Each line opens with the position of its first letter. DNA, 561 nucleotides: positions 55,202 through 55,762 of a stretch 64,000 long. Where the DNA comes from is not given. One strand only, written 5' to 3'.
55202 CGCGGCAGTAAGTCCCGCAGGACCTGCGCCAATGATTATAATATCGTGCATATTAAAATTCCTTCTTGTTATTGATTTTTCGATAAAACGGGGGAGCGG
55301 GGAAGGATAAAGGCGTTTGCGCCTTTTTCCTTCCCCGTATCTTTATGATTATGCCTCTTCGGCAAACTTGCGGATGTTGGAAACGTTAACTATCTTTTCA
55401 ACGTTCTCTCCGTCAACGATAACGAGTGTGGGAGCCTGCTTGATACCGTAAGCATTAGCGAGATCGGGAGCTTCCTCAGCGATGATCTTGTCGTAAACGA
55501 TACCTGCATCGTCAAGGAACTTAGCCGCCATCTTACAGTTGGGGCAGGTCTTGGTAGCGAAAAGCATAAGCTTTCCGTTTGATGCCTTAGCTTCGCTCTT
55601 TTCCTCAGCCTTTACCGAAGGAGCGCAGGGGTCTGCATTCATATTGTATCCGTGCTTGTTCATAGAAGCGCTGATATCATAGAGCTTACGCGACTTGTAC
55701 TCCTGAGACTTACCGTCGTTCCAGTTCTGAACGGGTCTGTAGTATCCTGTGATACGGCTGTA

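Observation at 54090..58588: Putative self-contained reductant chain for class III RNR: NrdG - NrdD::thioredoxin-fold fusion - FFTR-like TrxB (- rubredoxin)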

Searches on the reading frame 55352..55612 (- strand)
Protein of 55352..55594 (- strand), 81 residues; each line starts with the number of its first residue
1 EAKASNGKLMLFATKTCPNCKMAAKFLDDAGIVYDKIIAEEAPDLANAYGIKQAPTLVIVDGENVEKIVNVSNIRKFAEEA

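Call 24: find_homologous_proteins(query=window:55352-55594:-, max_evalue=0.001)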
Query window:55352-55594:- (81 aa): 73 proteins with E <= 0.001 among 73 candidates.
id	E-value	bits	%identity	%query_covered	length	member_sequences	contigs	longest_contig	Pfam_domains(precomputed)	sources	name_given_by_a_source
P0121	1.1e-37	145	85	100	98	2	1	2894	PF00462.31,PF00085.27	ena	-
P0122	3.2e-32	127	81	95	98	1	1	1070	PF00462.31,PF00085.27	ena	-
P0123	1.1e-31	126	79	96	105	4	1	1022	PF00462.31,PF00085.27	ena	-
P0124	2.5e-29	118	73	95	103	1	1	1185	PF00462.31,PF00085.27,PF13098.14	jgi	jgi:ribonucleoside-triphosphate reductase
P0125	5.5e-28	114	69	95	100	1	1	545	PF00462.31,PF00085.27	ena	-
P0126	2.3e-27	112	71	89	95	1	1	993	PF00462.31,PF00085.27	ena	-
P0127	2.6e-27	112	71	90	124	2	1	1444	PF00462.31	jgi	jgi:ribonucleoside-triphosphate reductase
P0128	5.2e-27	111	68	93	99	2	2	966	PF00462.31,PF00085.27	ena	-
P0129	2.2e-25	106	66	91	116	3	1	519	PF00462.31,PF00085.27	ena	-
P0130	6.5e-25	104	65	98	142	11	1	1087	PF00462.31,PF00085.27,PF13597.12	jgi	jgi:ribonucleoside-triphosphate reductase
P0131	7.2e-25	104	72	89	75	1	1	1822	PF00462.31,PF13192.13,PF00085.27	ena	-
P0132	1.4e-24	103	65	95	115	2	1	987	PF00462.31,PF00085.27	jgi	jgi:ribonucleoside-triphosphate reductase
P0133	6.6e-24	101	61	98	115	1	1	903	PF00462.31,PF00085.27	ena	-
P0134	1.2e-23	100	64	91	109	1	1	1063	PF00462.31,PF00085.27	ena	-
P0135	3.6e-23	99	64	93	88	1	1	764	PF00462.31,PF00085.27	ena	-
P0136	4.1e-23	98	62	96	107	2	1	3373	PF00462.31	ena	-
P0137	1.3e-22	97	59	96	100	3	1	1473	PF00462.31,PF00085.27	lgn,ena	-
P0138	4.4e-22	95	62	94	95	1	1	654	PF00462.31,PF00085.27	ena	-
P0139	5.7e-22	95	65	90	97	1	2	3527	PF00462.31,PF00085.27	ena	-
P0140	1.9e-21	93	64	90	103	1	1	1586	PF00462.31,PF00085.27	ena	-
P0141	2.2e-21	93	63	89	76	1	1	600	PF00462.31,PF00085.27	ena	-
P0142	4.2e-21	92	59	91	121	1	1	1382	PF00462.31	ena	-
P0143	4.9e-21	92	63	88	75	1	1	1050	PF00462.31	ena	-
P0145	6.5e-21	91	66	86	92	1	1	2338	PF00462.31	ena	-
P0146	6.8e-21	91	61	90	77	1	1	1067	PF00085.27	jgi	jgi:ribonucleoside-triphosphate reductase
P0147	1.2e-20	91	62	90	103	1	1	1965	PF00462.31,PF00085.27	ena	-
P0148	1.5e-20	90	62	89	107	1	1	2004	PF00462.31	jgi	jgi:ribonucleoside-triphosphate reductase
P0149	1.6e-20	90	58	90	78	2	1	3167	PF00462.31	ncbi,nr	ncbi:MAG: glutaredoxin family protein, partial [Clostridia bacterium]|nr:glutaredoxin family protein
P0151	8.0e-20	88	56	95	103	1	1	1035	PF00462.31,PF00085.27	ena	-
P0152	9.0e-20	88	55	95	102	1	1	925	PF00462.31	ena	-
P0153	1.6e-19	87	57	89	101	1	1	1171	PF00462.31,PF13192.13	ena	-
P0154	2.0e-19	87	57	86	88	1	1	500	PF00085.27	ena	-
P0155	2.3e-19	87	59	86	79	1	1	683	PF00462.31,PF00085.27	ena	-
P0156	4.1e-19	86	60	85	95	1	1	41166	PF00462.31,PF00085.27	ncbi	-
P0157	1.1e-18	84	56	88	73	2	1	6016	PF00462.31,PF00085.27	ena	-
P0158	1.2e-18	84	57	89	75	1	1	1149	PF00462.31,PF00085.27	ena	-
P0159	1.3e-18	84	54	89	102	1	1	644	PF00462.31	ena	-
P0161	3.0e-18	83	58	90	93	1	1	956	PF00462.31,PF00085.27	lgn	-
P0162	3.1e-18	83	59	84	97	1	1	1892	PF00462.31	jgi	jgi:ribonucleoside-triphosphate reductase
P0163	4.5e-18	82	55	93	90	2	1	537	PF00462.31,PF00085.27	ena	-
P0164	6.1e-18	82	56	88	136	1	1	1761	PF00462.31,PF13597.12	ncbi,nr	ncbi:MAG: ribonucleoside triphosphate reductase, partial [Clostridia bacterium]|nr:ribonucleoside tr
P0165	1.0e-17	81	55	85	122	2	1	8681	PF00462.31,PF00085.27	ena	-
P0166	1.1e-17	81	58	88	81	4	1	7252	PF00462.31,PF00085.27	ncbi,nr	ncbi:MAG: glutaredoxin family protein, partial [Clostridia bacterium]|nr:glutaredoxin family protein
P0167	1.8e-17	80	56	88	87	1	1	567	PF00462.31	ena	-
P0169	2.9e-17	80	58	98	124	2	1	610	PF00462.31,PF00085.27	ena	-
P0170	5.2e-17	79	61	81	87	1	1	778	PF00085.27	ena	-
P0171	5.5e-17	79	54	95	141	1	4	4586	PF00462.31,PF13240.12,PF12773.14,PF00085.27,PF24463.2,PF13248.12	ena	-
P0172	5.7e-17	79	59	84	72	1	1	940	PF00462.31,PF00085.27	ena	-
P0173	7.9e-17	78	57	86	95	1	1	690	PF00462.31,PF13192.13,PF00085.27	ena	-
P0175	4.7e-16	76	61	85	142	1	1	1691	PF00462.31,PF00085.27,PF13597.12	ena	-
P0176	5.7e-16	76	57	86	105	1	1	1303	PF00462.31,PF00085.27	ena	-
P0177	5.9e-16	76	53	95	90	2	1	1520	PF00462.31,PF00085.27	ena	-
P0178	7.3e-16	75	59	85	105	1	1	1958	PF00462.31,PF00085.27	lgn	-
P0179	8.8e-16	75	55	91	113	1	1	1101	PF00462.31,PF01138.28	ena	-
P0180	1.1e-15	75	53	95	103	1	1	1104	PF00085.27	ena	-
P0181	1.2e-15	75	51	86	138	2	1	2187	PF00462.31,PF13597.12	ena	-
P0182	1.8e-15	74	52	85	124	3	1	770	PF00462.31,PF00085.27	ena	-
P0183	7.8e-15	72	56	86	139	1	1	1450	PF00462.31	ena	-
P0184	1.1e-14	72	56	86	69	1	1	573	PF00462.31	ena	-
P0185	1.5e-14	71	56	81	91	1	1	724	PF00462.31,PF00085.27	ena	-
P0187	2.4e-14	71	53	95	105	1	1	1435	PF00462.31,PF00085.27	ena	-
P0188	4.1e-14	70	51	88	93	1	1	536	PF00462.31,PF00085.27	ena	-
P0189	4.7e-14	70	54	86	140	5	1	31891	PF00462.31,PF13597.12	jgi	jgi:glutaredoxin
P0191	8.2e-13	66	51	84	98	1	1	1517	PF00462.31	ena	-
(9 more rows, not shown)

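Call 30: search_protein_representatives(protein=window:55352-55594:-)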
Query: 81 residues. Proteins with E-value up to 0.001 (for the whole library): 769; up to 1e-10: 293; up to 1e-30: 0. The best 150 are listed.
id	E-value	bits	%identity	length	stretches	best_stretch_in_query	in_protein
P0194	1.7e-28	113.8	49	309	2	7-80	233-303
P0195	5.1e-22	93.3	61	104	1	4-80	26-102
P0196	5.2e-22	93.2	58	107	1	4-80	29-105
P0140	6.0e-22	93.0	63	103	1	7-81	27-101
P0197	1.9e-21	91.5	64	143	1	7-81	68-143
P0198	4.3e-21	90.3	57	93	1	3-79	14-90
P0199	1.1e-20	89.0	54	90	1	3-80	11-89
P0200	1.9e-20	88.3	59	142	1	6-79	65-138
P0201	3.6e-20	87.4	55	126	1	2-79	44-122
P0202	7.6e-20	86.4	53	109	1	1-79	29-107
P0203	8.6e-20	86.2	57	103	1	5-79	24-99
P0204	2.6e-19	84.7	61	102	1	5-79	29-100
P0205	4.9e-19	83.8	55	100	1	4-80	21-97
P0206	6.7e-19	83.4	64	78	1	10-78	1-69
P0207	8.1e-19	83.1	57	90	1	6-77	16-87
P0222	1.1e-17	79.5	56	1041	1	10-79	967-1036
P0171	1.8e-17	78.9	53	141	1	6-80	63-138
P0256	4.4e-16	74.4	54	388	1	7-80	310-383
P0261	8.4e-16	73.6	55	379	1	10-80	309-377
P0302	1.8e-14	69.3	47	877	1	7-78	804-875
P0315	3.3e-14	68.5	50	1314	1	6-79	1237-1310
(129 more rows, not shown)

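Call 48: predict_structure(alignment_id=A1)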
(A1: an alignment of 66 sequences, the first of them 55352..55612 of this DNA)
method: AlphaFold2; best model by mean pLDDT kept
length: 87 residues; sequences in the alignment: 66
mean_pLDDT: 88.7   pTM: 0.76
mean pLDDT of the five models: 88.7, 87.7, 87.4, 86.8, 85.0
residues with pLDDT >= 90: 71; 70-90: 4; 50-70: 3; < 50: 9
segments of 3 or more residues with pLDDT < 50: 4-10
pLDDT, mean of each block of 10 residues (from residue 1): 43 87 96 97 96 95 94 97 95
secondary structure, 60 per line:
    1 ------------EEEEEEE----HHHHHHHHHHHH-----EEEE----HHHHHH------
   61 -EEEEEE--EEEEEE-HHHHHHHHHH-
elements in order: E13-19 H24-35 E41-44 H49-54 E62-67 E70-75 H77-86

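Call 52: fold_search(model_id=the predicted structure, library=pdb)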
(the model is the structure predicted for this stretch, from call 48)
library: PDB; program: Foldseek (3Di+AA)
matches with E <= 10: 1588; with E <= 0.001: 221
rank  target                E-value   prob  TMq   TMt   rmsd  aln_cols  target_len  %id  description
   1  7asw                  2.7e-05  1.00  0.65  0.52   3.6        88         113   22  Crystal structure of chloroplastic thioredoxin z defines a novel type-specific target recognition (released 2021-05-19)
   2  6gn9                  3.3e-05  1.00  0.69  0.60   3.0        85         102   24  Crystal structure of a thioredoxin from Clostridium acetobutylicum at 1.75 A resolution (released 2018-12-12)
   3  7ysi                  4.2e-05  1.00  0.70  0.45   3.0        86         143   20  Crystal structure of thioredoxin 2 (released 2023-03-15)
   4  4knd_A                5.1e-05  1.00  0.71  0.60   3.2        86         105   23  Thioredoxin from Anaeromyxobacter dehalogenans. (released 2013-05-22)
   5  9wzm                  5.1e-05  1.00  0.65  0.49   3.6        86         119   22  Crystal structure of rice protein disulfide isomerase-like protein OsPDIL2-3 a0 domain (released 2026-04-08)
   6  2ynx_A                5.5e-05  1.00  0.75  0.63   2.5        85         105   24  Crystal Structure of Ancestral Thioredoxin Relative to Last Archaea Common Ancestor (LACA) from the Precambrian Period (released 2013-08-21)
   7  2puk_C                5.8e-05  1.00  0.71  0.59   2.9        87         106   22  Crystal structure of the binary complex between ferredoxin: thioredoxin reductase and thioredoxin m (released 2007-07-10)
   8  1fb0_A                6.2e-05  1.00  0.70  0.60   3.0        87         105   23  CRYSTAL STRUCTURE OF THIOREDOXIN M FROM SPINACH CHLOROPLAST (REDUCED FORM) (released 2000-09-20)
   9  3ziv_A                6.6e-05  1.00  0.70  0.60   3.2        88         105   22  Crystal Structure of Ancestral Thioredoxin Relative to last Archaea- Eukaryotes Common Ancestor (AECA) from the Precam (released 2013-08-21)
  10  6ckp                  7.5e-05  1.00  0.72  0.54   3.0        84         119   26  Crystal structure of a thioredoxin domain 2 from Brucella melitensis at 1.15 Angstrom resolution (released 2018-04-04)
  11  1v98_A                8.0e-05  1.00  0.70  0.67   2.9        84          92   24  Crystal Structure Analysis of Thioredoxin from Thermus thermophilus (released 2005-02-01)
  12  2puk_G                8.0e-05  1.00  0.71  0.60   3.1        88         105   22  Crystal structure of the binary complex between ferredoxin: thioredoxin reductase and thioredoxin m (released 2007-07-10)
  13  7vql                  9.1e-05  1.00  0.71  0.56   2.5        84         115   21  de novo designed based on 1r26 (released 2022-06-08)
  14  4o32_A                9.1e-05  1.00  0.66  0.65   3.2        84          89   17  Structure of a malarial protein (released 2014-12-24)
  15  2o85                  9.7e-05  1.00  0.69  0.60   3.1        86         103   27  S. Aureus thioredoxin P31T mutant (released 2007-07-24)
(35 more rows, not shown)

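Call 68: search_protein_families(library=pfam, proteins=[P0222, P0302, P0315, P0194, P0256, P0261, P0189, P0156, P0171], max_evalue=0.0001)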
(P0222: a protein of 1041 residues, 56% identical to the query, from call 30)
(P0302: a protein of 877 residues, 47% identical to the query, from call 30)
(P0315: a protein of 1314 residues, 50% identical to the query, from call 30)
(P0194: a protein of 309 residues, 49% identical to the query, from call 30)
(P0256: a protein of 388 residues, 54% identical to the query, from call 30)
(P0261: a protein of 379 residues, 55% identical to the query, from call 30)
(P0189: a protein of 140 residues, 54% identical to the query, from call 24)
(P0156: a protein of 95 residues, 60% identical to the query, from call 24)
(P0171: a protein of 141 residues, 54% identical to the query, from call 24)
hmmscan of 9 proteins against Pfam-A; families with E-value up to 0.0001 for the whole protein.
P0222 (1041 aa): 1 family
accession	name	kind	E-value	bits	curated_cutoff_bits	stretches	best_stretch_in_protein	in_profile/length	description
PF13597.11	NRDD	-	3.8e-128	429.1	26.2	2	613-923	259-562/562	Anaerobic ribonucleoside-triphosphate reductase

P0302 (877 aa): 9 families
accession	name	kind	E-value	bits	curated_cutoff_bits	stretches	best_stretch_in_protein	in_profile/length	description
PF13540.12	RCC1_2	-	1.3e-36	123.9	22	4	581-610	1-30/30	Regulator of chromosome condensation (RCC1) repeat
PF25390.1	WD40_RLD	-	8.4e-23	81.7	150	2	465-575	142-280/363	RCC1-like domain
PF13676.11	TIR_2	-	1e-10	42.6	28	1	165-283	1-108/122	TIR domain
PF07719.23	TPR_2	-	8.7e-08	32.2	27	0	49-79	2-32/34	Tetratricopeptide repeat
PF13428.12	TPR_14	-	1.1e-07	32.2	23.5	0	49-89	2-42/44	Tetratricopeptide repeat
PF14559.12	TPR_19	-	1.9e-06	28.5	25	0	59-89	2-32/68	Tetratricopeptide repeat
PF00515.34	TPR_1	-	4.3e-06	26.8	27.8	0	49-80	2-33/34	Tetratricopeptide repeat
PF13414.12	TPR_11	-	4.7e-06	26.6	26.8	0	58-90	4-36/42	TPR repeat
PF13432.12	TPR_16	-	4.8e-06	27.3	32.7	0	53-90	2-39/65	Tetratricopeptide repeat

P0315 (1314 aa): 6 families
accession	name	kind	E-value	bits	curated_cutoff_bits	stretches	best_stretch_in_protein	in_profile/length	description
PF13597.11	NRDD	-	2.2e-165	551.9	26.2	3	423-696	153-420/562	Anaerobic ribonucleoside-triphosphate reductase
PF03477.21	ATP-cone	-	2.7e-20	73.1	25.8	1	3-92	2-87/88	ATP cone domain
PF14890.11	Intein_splicing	-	6.7e-16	58.9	35.8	1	713-1044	11-155/155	Intein splicing domain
PF13392.12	HNH_3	-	2.3e-08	34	24.8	1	836-877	4-45/46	HNH endonuclease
PF07460.16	NUMOD3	-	2.2e-05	24.7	20.4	0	893-913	17-37/37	NUMOD3 motif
PF00462.30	Glutaredoxin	-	3e-05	24.6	22.9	0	1241-1290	2-55/60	Glutaredoxin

P0194 (309 aa): 6 families
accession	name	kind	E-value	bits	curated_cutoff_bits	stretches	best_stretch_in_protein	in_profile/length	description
PF00462.30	Glutaredoxin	-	1.3e-14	54.6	22.9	2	66-117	2-57/60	Glutaredoxin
PF13417.12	GST_N_3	-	4.5e-08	33.8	22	0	69-120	3-57/75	Glutathione S-transferase, N-terminal domain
PF13098.12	Thioredoxin_2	-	8.6e-07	29.7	27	0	65-81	9-25/104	Thioredoxin-like domain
PF13409.12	GST_N_2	-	3e-06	28.2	25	0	72-131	1-67/70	Glutathione S-transferase, N-terminal domain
PF13462.12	Thioredoxin_4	-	6.4e-06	26.9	23.2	0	94-132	124-164/165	Thioredoxin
PF13192.12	Thioredoxin_3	-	7.9e-06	26.3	24.8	0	70-126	7-66/76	Thioredoxin domain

P0256 (388 aa): 3 families
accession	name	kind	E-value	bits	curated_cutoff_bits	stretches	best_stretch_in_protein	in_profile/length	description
PF13597.11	NRDD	-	5.6e-91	306.3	26.2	1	1-272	286-562/562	Anaerobic ribonucleoside-triphosphate reductase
PF00462.30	Glutaredoxin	-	5.8e-08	33.3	22.9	1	314-362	3-55/60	Glutaredoxin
PF13192.12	Thioredoxin_3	-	7.7e-06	26.3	24.8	1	317-362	7-55/76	Thioredoxin domain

P0261 (379 aa): 4 families
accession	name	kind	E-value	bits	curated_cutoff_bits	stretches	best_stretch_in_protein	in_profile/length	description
PF13597.11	NRDD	-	2e-65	222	26.2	1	99-277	390-562/562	Anaerobic ribonucleoside-triphosphate reductase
PF07687.19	M20_dimer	-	1.7e-11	44.4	21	1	33-112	2-98/107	Peptidase dimerisation domain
PF00462.30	Glutaredoxin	-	7e-06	26.6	22.9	1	310-361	3-59/60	Glutaredoxin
PF07282.18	Cas12f1-like_TNB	-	8.7e-05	23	26.3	0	199-246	1-49/60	Cas12f1-like, TNB domain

P0189 (140 aa): 3 families
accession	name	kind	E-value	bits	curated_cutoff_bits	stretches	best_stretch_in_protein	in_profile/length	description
PF00462.30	Glutaredoxin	-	1.4e-07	32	22.9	1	68-116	3-55/60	Glutaredoxin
PF13597.11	NRDD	-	4.8e-07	29.2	26.2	1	1-29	535-562/562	Anaerobic ribonucleoside-triphosphate reductase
PF13417.12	GST_N_3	-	4.3e-05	24.2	22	1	68-139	1-71/75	Glutathione S-transferase, N-terminal domain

P0156 (95 aa): 2 families
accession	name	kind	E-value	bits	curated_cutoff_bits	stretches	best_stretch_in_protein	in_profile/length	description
PF00462.30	Glutaredoxin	-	5.5e-08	33.3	22.9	1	19-71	1-57/60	Glutaredoxin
PF00085.26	Thioredoxin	-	6.5e-07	29.8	23.5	1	19-83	22-92/103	Thioredoxin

P0171 (141 aa): 6 families
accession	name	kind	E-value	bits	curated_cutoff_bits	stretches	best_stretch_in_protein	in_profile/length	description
PF12773.13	DZR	-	1.9e-13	50.7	27.3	1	3-46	1-45/45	Double zinc ribbon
PF13240.11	Zn_Ribbon_1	-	2.9e-12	46.4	25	1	2-24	1-23/23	zinc-ribbon domain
PF00085.26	Thioredoxin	-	2e-06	28.2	23.5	1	58-130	12-92/103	Thioredoxin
PF13248.11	Zn_ribbon_3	-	2.1e-06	27.4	27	0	28-47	5-24/26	zinc-ribbon domain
PF24463.1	DUF7577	-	1.6e-05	24.8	28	0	3-25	5-27/27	Domain of unknown function (DUF7577)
PF00462.30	Glutaredoxin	-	2.1e-05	25.1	22.9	0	68-105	3-40/60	Glutaredoxin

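Call 69: find_encoding_contigs(protein=P0156, flank=5000, max_places=3)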
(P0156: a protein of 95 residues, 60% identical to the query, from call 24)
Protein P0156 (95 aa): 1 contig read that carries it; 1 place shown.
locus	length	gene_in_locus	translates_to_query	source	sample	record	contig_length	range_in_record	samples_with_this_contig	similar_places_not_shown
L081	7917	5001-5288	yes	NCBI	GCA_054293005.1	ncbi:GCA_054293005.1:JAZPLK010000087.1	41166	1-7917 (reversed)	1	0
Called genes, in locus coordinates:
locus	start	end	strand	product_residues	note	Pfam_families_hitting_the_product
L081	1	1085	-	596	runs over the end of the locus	PF17297:PEPCK_N, PF00821:PEPCK_GTP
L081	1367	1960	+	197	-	PF01726:LexA_DNA_bind, PF00717:Peptidase_S24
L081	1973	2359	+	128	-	PF13353:Fer4_12, PF04055:Radical_SAM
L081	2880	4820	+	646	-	PF03477:ATP-cone, PF13597:NRDD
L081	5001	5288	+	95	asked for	PF00085:Thioredoxin (weak), PF00462:Glutaredoxin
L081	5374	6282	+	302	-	PF00890:FAD_binding_2 (weak), PF01266:DAO (faint), PF01946:Thi4 (faint), PF07992:Pyr_redox_2, PF12831:FAD_oxidored, PF13450:NAD_binding_8 (weak), PF13738:Pyr_redox_3, PF00070:Pyr_redox (weak), +1 more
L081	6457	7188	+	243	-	PF00005:ABC_tran, PF02463:SMC_N, PF13304:AAA_21 (faint)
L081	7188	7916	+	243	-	?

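Call 70: find_encoding_contigs(protein=P0189, flank=5000, max_places=3)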
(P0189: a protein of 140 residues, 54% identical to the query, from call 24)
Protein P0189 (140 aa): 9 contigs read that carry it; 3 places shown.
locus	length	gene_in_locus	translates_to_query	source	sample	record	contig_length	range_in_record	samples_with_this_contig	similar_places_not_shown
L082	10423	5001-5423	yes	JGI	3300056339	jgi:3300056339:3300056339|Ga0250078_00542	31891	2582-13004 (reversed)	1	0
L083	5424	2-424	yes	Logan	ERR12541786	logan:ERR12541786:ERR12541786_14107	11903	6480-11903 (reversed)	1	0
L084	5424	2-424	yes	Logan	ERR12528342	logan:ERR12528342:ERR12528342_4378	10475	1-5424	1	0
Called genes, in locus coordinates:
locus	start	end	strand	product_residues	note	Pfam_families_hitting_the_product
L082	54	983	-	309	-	PF01145:Band_7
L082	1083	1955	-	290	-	PF02588:YitT_membrane, PF19700:DUF6198, PF10035:DUF2179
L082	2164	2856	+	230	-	PF04055:Radical_SAM, PF13353:Fer4_12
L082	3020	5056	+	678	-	-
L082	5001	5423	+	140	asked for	PF13597:NRDD (weak), PF00462:Glutaredoxin (weak)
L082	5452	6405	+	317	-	PF00890:FAD_binding_2, PF01266:DAO (weak), PF03486:HI0933_like (weak), PF07992:Pyr_redox_2, PF12831:FAD_oxidored (weak), PF13450:NAD_binding_8 (weak), PF13738:Pyr_redox_3, PF00070:Pyr_redox (weak), +1 more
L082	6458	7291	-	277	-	PF13490:zf-HC2 (weak)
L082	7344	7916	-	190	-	PF12645:HTH_16 (weak), PF04542:Sigma70_r2, PF08281:Sigma70_r4_2, PF04545:Sigma70_r4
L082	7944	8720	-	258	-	PF01180:DHO_dh (weak), PF01207:Dus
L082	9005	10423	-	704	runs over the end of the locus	PF01751:Toprim (weak), PF01131:Topoisom_bac, PF13342:Toprim_Crpt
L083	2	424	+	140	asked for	PF13597:NRDD (weak), PF00462:Glutaredoxin (weak)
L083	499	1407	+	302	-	PF00890:FAD_binding_2, PF01266:DAO (weak), PF03486:HI0933_like (weak), PF07992:Pyr_redox_2, PF12831:FAD_oxidored (weak), PF13450:NAD_binding_8 (weak), PF13738:Pyr_redox_3, PF00070:Pyr_redox (weak), +1 more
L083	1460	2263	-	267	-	-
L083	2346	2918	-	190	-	PF12645:HTH_16 (weak), PF04542:Sigma70_r2, PF08281:Sigma70_r4_2, PF04545:Sigma70_r4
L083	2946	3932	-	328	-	PF01207:Dus, PF01180:DHO_dh (faint)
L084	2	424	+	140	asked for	PF13597:NRDD (weak), PF00462:Glutaredoxin (weak)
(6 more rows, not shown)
